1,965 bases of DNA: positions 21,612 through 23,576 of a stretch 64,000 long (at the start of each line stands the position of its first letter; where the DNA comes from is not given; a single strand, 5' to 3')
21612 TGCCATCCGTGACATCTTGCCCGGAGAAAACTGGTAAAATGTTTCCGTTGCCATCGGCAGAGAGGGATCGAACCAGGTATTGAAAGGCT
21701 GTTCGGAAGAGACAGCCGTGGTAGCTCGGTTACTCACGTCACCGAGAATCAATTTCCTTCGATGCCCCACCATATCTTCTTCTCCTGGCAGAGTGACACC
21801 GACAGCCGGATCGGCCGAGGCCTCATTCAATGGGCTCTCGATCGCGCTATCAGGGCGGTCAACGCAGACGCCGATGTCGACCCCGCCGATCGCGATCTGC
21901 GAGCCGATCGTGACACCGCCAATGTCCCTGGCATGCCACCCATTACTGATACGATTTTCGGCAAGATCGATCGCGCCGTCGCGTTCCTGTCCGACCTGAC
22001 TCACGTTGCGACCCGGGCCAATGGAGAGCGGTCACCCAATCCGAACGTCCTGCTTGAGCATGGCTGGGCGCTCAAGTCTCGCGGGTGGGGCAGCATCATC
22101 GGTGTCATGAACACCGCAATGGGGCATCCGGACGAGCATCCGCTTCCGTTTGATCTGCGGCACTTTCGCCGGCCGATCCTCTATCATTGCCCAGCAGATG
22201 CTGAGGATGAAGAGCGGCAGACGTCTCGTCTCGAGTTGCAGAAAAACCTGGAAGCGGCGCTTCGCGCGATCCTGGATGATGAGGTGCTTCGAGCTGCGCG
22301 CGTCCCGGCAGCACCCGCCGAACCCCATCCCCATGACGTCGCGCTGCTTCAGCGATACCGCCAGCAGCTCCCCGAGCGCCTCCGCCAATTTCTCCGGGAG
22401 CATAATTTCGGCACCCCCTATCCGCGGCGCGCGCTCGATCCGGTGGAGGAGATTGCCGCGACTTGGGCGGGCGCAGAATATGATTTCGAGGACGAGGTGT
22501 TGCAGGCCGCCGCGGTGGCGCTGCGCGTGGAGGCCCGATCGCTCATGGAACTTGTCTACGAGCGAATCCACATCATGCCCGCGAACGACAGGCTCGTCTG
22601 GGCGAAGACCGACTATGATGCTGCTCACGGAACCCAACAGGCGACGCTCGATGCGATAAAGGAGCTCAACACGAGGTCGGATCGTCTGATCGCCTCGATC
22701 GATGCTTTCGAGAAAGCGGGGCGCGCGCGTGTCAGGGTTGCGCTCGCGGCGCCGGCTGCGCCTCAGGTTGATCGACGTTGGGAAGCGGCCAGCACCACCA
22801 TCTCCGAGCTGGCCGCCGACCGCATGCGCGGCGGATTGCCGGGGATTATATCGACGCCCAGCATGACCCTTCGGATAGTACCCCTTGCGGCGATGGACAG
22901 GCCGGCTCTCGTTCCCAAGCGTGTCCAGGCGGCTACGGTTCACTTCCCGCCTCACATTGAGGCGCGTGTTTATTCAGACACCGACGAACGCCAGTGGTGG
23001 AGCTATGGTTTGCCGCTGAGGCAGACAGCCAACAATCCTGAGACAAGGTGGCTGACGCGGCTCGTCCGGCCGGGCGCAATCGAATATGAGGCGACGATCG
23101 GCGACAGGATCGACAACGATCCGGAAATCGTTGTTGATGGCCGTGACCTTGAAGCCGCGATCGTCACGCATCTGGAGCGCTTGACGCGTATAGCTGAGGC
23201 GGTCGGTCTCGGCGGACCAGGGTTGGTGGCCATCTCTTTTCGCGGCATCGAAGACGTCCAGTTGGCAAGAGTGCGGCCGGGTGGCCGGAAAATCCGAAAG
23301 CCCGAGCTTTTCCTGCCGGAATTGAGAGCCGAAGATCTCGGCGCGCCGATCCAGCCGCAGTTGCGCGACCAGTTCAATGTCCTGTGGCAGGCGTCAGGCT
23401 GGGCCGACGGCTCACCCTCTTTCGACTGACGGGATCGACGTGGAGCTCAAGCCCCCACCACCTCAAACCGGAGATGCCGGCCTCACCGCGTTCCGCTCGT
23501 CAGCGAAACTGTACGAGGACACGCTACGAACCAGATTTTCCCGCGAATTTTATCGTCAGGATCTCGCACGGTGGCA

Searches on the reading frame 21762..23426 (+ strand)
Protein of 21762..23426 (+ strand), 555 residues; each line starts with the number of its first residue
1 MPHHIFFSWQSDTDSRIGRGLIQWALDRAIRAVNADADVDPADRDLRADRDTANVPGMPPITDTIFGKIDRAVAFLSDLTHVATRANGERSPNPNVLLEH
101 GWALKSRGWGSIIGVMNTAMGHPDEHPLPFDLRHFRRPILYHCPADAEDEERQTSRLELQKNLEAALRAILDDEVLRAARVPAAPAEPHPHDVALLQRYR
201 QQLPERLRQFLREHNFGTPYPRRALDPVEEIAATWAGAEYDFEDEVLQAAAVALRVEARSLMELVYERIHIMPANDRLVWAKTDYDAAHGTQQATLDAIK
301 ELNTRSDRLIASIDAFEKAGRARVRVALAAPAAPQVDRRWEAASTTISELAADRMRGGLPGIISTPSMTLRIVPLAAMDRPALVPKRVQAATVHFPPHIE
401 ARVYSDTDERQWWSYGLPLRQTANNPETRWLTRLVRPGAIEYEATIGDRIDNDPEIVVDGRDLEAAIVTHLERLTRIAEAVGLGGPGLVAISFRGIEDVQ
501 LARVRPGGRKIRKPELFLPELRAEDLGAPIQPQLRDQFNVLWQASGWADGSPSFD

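Call 3: search_protein_families(library=pfam, proteins=[window:21762-23426:+], max_evalue=0.01)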
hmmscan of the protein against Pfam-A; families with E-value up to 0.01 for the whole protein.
window:21762-23426:+ (555 aa): 0 families

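Call 4: search_protein_families(library=padloc, proteins=[window:21762-23426:+], max_evalue=0.01)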
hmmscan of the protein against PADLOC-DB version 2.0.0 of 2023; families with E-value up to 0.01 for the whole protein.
window:21762-23426:+ (555 aa): 0 families

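Call 81: search_protein_families(library=pfam, proteins=[window:21762-23426:+], max_evalue=5)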
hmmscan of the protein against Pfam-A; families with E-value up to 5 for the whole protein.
window:21762-23426:+ (555 aa): 2 families
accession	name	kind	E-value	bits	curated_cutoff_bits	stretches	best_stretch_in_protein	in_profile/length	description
PF09346.15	SMI1_KNR4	-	0.039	15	25.4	1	199-244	14-66/125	SMI1 / KNR4 family (SUKH-1)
PF08887.16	GAD-like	-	0.19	12.1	25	1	186-217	14-45/107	GAD-like domain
